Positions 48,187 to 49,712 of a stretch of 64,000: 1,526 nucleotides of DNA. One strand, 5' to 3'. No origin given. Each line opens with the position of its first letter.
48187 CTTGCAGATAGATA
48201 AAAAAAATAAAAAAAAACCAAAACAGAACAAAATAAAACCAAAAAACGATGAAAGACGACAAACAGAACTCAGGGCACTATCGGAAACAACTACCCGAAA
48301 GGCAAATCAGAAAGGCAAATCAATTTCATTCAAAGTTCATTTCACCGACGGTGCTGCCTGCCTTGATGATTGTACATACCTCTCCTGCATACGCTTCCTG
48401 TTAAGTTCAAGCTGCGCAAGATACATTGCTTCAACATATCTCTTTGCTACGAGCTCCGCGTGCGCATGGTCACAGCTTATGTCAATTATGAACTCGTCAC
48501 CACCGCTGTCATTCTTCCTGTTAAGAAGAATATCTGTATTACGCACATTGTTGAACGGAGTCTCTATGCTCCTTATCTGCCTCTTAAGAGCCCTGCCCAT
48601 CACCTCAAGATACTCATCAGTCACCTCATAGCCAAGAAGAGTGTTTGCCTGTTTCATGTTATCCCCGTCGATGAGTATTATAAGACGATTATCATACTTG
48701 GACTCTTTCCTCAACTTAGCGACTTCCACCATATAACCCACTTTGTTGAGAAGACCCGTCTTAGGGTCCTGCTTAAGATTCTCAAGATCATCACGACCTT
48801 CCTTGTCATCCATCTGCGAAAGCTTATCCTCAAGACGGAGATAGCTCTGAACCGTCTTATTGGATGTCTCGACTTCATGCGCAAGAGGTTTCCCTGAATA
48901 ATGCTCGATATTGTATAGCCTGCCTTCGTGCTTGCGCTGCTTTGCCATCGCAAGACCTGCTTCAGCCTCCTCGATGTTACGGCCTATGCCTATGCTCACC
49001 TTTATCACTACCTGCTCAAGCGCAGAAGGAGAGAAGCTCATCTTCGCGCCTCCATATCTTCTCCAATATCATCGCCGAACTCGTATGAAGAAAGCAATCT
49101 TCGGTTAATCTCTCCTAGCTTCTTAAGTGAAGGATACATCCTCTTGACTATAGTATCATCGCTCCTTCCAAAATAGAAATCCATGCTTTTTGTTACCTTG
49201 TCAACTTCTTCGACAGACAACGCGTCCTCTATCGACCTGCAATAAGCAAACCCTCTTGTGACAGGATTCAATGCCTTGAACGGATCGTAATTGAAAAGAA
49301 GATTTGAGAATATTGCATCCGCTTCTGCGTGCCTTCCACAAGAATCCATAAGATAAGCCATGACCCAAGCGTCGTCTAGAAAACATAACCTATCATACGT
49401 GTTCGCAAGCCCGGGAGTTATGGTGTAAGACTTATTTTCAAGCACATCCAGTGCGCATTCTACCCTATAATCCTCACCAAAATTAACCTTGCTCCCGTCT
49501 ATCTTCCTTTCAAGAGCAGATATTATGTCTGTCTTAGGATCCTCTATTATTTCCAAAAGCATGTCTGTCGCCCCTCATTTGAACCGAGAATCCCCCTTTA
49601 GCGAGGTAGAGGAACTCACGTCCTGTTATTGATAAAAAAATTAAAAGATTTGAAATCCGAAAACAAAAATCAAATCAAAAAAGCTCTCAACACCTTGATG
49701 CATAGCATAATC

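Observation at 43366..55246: Candidate undescribed system: co-directional cluster of a GGDEF-like cyclase, tandem phosphoesterase-AAA+ pair, mini-nuclease, two methyltransferase-fold giants, paired regulators and a protease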

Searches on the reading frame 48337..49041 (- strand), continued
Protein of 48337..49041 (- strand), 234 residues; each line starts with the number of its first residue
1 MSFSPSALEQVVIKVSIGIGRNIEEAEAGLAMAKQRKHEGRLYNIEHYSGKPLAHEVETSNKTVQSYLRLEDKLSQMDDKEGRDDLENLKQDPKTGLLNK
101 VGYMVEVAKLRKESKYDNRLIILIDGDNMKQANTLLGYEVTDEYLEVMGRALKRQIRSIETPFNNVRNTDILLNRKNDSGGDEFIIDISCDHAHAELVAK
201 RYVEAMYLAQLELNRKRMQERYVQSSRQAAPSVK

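Call 55: search_protein_families(library=pfam, max_evalue=0.01, proteins=[L005:7398-8204:+, L007:8019-9398:+])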
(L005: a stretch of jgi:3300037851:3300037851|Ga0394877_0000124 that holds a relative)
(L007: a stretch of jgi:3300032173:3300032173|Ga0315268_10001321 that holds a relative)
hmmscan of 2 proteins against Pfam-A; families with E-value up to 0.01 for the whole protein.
L005:7398-8204:+ (268 aa): 0 families

L007:8019-9398:+ (459 aa): 1 family
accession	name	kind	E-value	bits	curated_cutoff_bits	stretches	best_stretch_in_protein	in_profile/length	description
PF01841.26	Transglut_core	-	1.9e-14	54.3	23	1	296-393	12-108/108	Transglutaminase-like superfamily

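Call 61: predict_structure(alignment_id=A5)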
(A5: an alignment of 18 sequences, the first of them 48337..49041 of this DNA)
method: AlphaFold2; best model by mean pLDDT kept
length: 234 residues; sequences in the alignment: 18
mean_pLDDT: 86.8   pTM: 0.82
mean pLDDT of the five models: 86.8, 86.6, 85.1, 84.8, 84.9
residues with pLDDT >= 90: 148; 70-90: 61; 50-70: 13; < 50: 12
segments of 3 or more residues with pLDDT < 50: 158-168
pLDDT, mean of each block of 10 residues (from residue 1): 76 95 94 94 93 75 95 97 95 89 91 87 93 92 93 72 45 71 88 89 94 94 90 74
secondary structure, 60 per line:
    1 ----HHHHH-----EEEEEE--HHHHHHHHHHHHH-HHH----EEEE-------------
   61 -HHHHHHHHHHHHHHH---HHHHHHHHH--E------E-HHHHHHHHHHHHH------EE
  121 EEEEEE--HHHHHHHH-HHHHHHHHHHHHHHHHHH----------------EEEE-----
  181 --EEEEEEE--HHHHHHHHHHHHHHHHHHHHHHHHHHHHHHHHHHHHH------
elements in order: H5-9 E15-20 H23-35 E44-47 H62-76 H80-88 H100-112 E119-126 H129-136 H138-155 E172-175 E183-189 H192-228
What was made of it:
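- On GGDEF diguanylate cyclase domain (PF00990): The beta4-alpha4-beta5 equivalents are at residues 15-47, ahead of alpha0 (call 61).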

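Call 63: fold_search(model_id=the predicted structure, library=pdb)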
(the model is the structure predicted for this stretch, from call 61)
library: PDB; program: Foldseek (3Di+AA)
matches with E <= 10: 390; with E <= 0.001: 13
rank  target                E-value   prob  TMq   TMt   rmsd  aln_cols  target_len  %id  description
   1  7e6g_B                1.3e-04  1.00  0.42  0.38   8.7       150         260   23  Crystal structure of diguanylate cyclase SiaD in complex with its activator SiaC from Pseudomonas aeruginosa (released 2021-09-22)
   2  4wxw                  2.6e-04  1.00  0.39  0.54   2.6       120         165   22  SadC (323-487) from Pseudomonas aeruginosa PAO1 (released 2015-11-18)
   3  4wxo_A                2.8e-04  1.00  0.41  0.51   6.9       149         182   20  SadC (300-487) from Pseudomonas aeruginosa PAO1 (released 2015-11-18)
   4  6zxb_A                3.0e-04  1.00  0.39  0.31  19.4       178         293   18  Diguanylate cyclase DgcR (I-site mutant) in native state (released 2021-03-31)
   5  4yme                  3.2e-04  1.00  0.39  0.56   2.6       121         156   28  Crystal structure of a sensory box/GGDEF family protein (CC_0091) from Caulobacter crescentus CB15 at 1.40 A resolution  (released 2015-04-01)
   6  3i5c_A                3.8e-04  1.00  0.40  0.47  12.0       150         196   23  Crystal structure of a fusion protein containing the leucine zipper of GCN4 and the GGDEF domain of WspR from Pseudomo (released 2009-08-18)
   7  3bre_B                4.3e-04  1.00  0.41  0.30   9.0       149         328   23  Crystal Structure of P.aeruginosa PA3702 (released 2008-04-01)
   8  4urg_A                6.5e-04  1.00  0.36  0.54   2.8       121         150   20  Crystal Structure of GGDEF domain from T.maritima (active-like dimer) (released 2014-10-08)
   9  3qyy_A                6.9e-04  1.00  0.37  0.54   2.8       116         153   22  A Novel Interaction Mode between a Microbial GGDEF Domain and the Bis-(3, 5 )-cyclic di-GMP (released 2011-11-30)
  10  3bre_A                7.3e-04  1.00  0.42  0.31   9.4       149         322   23  Crystal Structure of P.aeruginosa PA3702 (released 2008-04-01)
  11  7a7e_A                8.7e-04  1.00  0.36  0.46   3.6       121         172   24  Structure of a delta-N mutant - E232start - of PA1120 (TpbB or YfiN) from Pseudomonas aeruginosa (PAO1) comprising onl (released 2021-07-07)
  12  5euh_A                9.2e-04  1.00  0.36  0.50   3.5       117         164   22  Crystal structure of the c-di-GMP-bound GGDEF domain of P. fluorescens GcbC (released 2015-12-30)
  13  3ign                  9.8e-04  1.00  0.38  0.52   2.9       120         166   24  Crystal Structure of the GGDEF domain from Marinobacter aquaeolei diguanylate cyclase complexed with c-di-GMP - Northeas (released 2009-08-11)
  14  4urg_B                1.2e-03  1.00  0.37  0.53   2.8       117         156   20  Crystal Structure of GGDEF domain from T.maritima (active-like dimer) (released 2014-10-08)
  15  4h54_A                1.2e-03  1.00  0.37  0.32  21.7       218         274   18  Crystal structure of the diguanylate cyclase DgcZ (released 2013-07-03)
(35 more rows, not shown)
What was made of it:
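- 48337..49041 (-): Module B, last gene: stand-alone, circularly permuted GGDEF-domain nucleotide cyclase (234 aa). AF2 pLDDT 87; the top 41 PDB fold hits are all diguanylate cyclases (calls 61, 63).
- Closest known: Bacterial diguanylate cyclases. Same: All 41 best PDB fold matches are GGDEF cyclase domains, with rmsd 2.6-3 A over about 120 residues (call 63).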

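Call 64: search_protein_representatives(alignment_id=A5)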
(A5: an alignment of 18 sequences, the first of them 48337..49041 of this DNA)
Query: 18 sequences, 223 profile positions. Proteins with E-value up to 0.001 (for the whole library): 9126; up to 1e-10: 81; up to 1e-30: 16. The best 150 are listed.
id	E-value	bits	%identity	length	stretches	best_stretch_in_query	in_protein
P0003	3.0e-100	350.8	-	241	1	2-222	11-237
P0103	1.2e-72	260.6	-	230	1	8-218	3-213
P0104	2.9e-61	223.3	-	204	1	16-216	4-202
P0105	1.5e-57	211.1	-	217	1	13-218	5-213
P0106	3.9e-57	209.8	-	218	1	12-217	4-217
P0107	4.7e-54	199.7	-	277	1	8-221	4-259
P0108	4.7e-52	193.2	-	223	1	12-220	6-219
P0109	1.2e-40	155.9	-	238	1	12-219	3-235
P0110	1.8e-39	152.0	-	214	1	15-218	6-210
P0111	1.3e-37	146.0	-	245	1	6-219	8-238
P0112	5.7e-36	140.6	-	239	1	10-218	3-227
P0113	3.2e-33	131.6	-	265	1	6-220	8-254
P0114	6.0e-33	130.7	-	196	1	12-220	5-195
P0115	1.2e-31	126.5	-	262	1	7-219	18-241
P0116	2.1e-31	125.7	-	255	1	8-219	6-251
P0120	3.7e-29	118.3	-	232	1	17-215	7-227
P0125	1.1e-25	106.9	-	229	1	11-221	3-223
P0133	4.2e-21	92.0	-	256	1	15-217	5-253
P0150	6.0e-17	78.4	-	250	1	18-217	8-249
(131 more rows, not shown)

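Call 65: list_cluster_members(proteins=[P0103, P0105, P0107, P0109, P0111, P0115, P0120, P0125, P0133, P0150])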
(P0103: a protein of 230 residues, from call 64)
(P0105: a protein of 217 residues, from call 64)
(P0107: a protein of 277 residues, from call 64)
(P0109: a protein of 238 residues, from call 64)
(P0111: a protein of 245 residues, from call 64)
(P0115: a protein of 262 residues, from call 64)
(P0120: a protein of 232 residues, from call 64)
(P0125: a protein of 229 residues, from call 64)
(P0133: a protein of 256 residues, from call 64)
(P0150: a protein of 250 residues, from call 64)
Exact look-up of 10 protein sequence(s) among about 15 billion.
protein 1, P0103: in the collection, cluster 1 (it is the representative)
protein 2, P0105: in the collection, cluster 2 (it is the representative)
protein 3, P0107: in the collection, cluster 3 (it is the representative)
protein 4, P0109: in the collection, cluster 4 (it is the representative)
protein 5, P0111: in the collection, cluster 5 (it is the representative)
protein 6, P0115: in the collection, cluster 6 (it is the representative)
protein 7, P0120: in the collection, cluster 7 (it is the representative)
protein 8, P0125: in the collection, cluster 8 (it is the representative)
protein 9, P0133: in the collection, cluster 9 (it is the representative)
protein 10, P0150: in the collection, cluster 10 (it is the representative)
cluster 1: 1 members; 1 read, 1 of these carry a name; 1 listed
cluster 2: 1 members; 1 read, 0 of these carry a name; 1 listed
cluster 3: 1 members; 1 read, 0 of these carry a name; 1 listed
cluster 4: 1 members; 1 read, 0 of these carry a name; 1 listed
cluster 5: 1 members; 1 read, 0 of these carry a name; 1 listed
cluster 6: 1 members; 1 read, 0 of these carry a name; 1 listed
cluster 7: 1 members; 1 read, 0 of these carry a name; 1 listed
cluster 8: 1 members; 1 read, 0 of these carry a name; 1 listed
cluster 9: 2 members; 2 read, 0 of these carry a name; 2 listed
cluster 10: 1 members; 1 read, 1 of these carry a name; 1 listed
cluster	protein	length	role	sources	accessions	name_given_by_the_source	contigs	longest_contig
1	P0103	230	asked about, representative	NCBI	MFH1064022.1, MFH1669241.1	MAG: diguanylate cyclase [Candidatus Woesearchaeota archaeon]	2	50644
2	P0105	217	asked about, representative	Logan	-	-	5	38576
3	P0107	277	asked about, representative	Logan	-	-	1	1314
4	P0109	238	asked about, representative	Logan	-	-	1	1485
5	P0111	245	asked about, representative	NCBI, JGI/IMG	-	-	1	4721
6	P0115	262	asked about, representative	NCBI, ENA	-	-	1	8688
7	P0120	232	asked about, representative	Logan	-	-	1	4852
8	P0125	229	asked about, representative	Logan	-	-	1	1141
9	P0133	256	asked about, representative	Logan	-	-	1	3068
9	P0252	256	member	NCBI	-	-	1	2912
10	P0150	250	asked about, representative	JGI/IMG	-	hypothetical protein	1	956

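Call 67: find_encoding_contigs(protein=P0103, flank=10000, max_places=2)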
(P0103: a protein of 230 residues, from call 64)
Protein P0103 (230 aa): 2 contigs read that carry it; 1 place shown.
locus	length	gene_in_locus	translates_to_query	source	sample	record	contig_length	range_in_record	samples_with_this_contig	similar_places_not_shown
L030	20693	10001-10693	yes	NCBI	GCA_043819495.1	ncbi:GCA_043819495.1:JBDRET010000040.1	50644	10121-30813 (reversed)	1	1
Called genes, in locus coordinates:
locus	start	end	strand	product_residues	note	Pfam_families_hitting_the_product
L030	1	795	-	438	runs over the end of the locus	PF01565:FAD_binding_4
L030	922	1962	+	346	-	-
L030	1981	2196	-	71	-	-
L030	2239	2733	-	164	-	-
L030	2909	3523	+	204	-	-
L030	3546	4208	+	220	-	PF13529:Peptidase_C39_2, PF03412:Peptidase_C39 (faint)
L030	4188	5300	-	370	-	PF00962:A_deaminase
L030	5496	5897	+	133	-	-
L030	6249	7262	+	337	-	-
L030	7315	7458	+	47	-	PF01402:RHH_1 (weak)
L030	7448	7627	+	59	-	-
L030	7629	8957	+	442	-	PF01636:APH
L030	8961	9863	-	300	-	PF04014:MazE_antitoxin (weak)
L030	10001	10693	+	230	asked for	PF00990:GGDEF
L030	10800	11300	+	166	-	-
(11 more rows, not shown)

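Call 68: find_encoding_contigs(protein=P0105, flank=10000, max_places=2)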
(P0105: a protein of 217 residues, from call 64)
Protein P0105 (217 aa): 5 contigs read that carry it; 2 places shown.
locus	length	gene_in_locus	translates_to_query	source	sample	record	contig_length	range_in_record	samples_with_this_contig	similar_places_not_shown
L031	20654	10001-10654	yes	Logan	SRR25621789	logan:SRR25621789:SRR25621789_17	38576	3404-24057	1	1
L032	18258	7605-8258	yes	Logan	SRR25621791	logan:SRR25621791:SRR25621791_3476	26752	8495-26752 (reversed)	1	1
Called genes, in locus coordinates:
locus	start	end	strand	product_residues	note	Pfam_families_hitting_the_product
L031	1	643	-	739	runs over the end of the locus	-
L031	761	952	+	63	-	PF12797:Fer4_2 (weak), PF12837:Fer4_6 (weak), PF00037:Fer4 (weak), PF13459:Fer4_15 (weak), PF13370:Fer4_13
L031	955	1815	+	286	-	PF01261:AP_endonuc_2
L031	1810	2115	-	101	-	-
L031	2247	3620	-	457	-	PF00890:FAD_binding_2 (faint), PF01134:GIDA (faint), PF01266:DAO (faint), PF03486:HI0933_like (weak), PF07992:Pyr_redox_2 (faint), PF13738:Pyr_redox_3 (faint), PF21688:FAD-depend_C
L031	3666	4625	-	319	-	PF01368:DHH (weak)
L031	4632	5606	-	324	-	-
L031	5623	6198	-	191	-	PF01022:HTH_5, PF12840:HTH_20 (weak)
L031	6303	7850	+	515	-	PF07690:MFS_1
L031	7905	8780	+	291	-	PF00924:MS_channel_2nd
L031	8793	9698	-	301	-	PF01941:AdoMet_Synthase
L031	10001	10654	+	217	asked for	PF00990:GGDEF (weak)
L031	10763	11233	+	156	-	-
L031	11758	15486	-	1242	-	-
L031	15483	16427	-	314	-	-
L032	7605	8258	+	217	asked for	PF00990:GGDEF (weak)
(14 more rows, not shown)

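Call 74: find_related_loci(query=A6, collection=metagenome_contigs, flank=10000)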
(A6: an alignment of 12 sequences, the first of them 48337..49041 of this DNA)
Query A6 (234 aa) in metagenome_contigs; peptide patterns used: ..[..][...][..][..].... (x = any residue, [..] = any of these).
192 stretches matched a pattern; 46 encode a relative of the query (tblastn E <= 1e-3); 46 distinct loci.
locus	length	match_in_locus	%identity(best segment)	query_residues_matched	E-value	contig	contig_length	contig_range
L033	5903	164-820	64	1-219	6e-90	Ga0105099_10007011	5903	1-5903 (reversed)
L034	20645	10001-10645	55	1-215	1e-73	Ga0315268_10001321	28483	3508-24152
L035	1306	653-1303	47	3-210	3e-55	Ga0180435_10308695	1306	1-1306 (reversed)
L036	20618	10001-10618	44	4-207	2e-48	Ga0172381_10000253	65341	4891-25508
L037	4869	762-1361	46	13-210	2e-48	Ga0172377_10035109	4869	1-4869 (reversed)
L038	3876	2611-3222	45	9-210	3e-46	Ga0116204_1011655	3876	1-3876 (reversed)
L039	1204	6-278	48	136-229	1e-22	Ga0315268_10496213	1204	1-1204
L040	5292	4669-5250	32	8-193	3e-19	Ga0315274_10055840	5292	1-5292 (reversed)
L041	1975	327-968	33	12-216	5e-19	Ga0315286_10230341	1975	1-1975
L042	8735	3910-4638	29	10-213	6e-19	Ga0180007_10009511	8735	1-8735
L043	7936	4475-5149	30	8-219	3e-18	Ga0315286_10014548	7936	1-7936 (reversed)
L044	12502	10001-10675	30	8-219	3e-18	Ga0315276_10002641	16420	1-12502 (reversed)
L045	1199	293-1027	26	11-215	9e-15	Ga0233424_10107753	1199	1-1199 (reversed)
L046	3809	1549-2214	25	7-210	2e-14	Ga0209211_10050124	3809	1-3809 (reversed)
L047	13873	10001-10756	25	7-218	5e-14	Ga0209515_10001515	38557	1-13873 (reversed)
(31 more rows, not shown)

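Call 84: find_related_loci(query=A5, collection=viral_contigs, flank=5000)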
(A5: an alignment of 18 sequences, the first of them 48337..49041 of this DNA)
Query A5 (234 aa) in viral_contigs; peptide patterns used: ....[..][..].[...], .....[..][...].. (x = any residue, [..] = any of these).
86 stretches matched a pattern, but none encodes a relative of the query by tblastn (E <= 1e-3).

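Call 93: search_solved_structures(query=window:48337-49041:-, max_evalue=0.01, show_alignments=1)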
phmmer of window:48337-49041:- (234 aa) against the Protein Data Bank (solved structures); distinct sequences matched with E-value up to 0.01: 0.

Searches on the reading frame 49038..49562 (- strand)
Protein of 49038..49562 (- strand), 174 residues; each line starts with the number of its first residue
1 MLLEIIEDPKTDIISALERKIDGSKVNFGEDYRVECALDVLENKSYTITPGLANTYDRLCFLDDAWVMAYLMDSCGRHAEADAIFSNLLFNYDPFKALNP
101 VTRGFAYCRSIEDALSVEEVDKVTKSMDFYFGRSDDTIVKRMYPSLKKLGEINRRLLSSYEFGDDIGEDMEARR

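Call 4: search_protein_families(library=pfam, max_evalue=0.1, proteins=[window:49038-49562:-])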
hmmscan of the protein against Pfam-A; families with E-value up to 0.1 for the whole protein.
window:49038-49562:- (174 aa): 0 families

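Call 9: search_protein_families(library=padloc, max_evalue=0.01, proteins=[window:49038-49562:-])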
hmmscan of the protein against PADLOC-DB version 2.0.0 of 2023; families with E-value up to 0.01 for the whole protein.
window:49038-49562:- (174 aa): 0 families

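Call 10: search_protein_families(library=ncbifam, max_evalue=0.01, proteins=[window:49038-49562:-])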
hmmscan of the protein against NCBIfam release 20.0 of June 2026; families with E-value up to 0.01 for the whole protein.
window:49038-49562:- (174 aa): 0 families

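Call 11: search_protein_families(library=phrogs, max_evalue=0.01, proteins=[window:49038-49562:-])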
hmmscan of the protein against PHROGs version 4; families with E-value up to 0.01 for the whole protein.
window:49038-49562:- (174 aa): 0 families
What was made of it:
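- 49038..49562 (-): Module B, first gene: conserved unknown protein (174 aa, a short form). No family hits (calls 4, 9-11).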
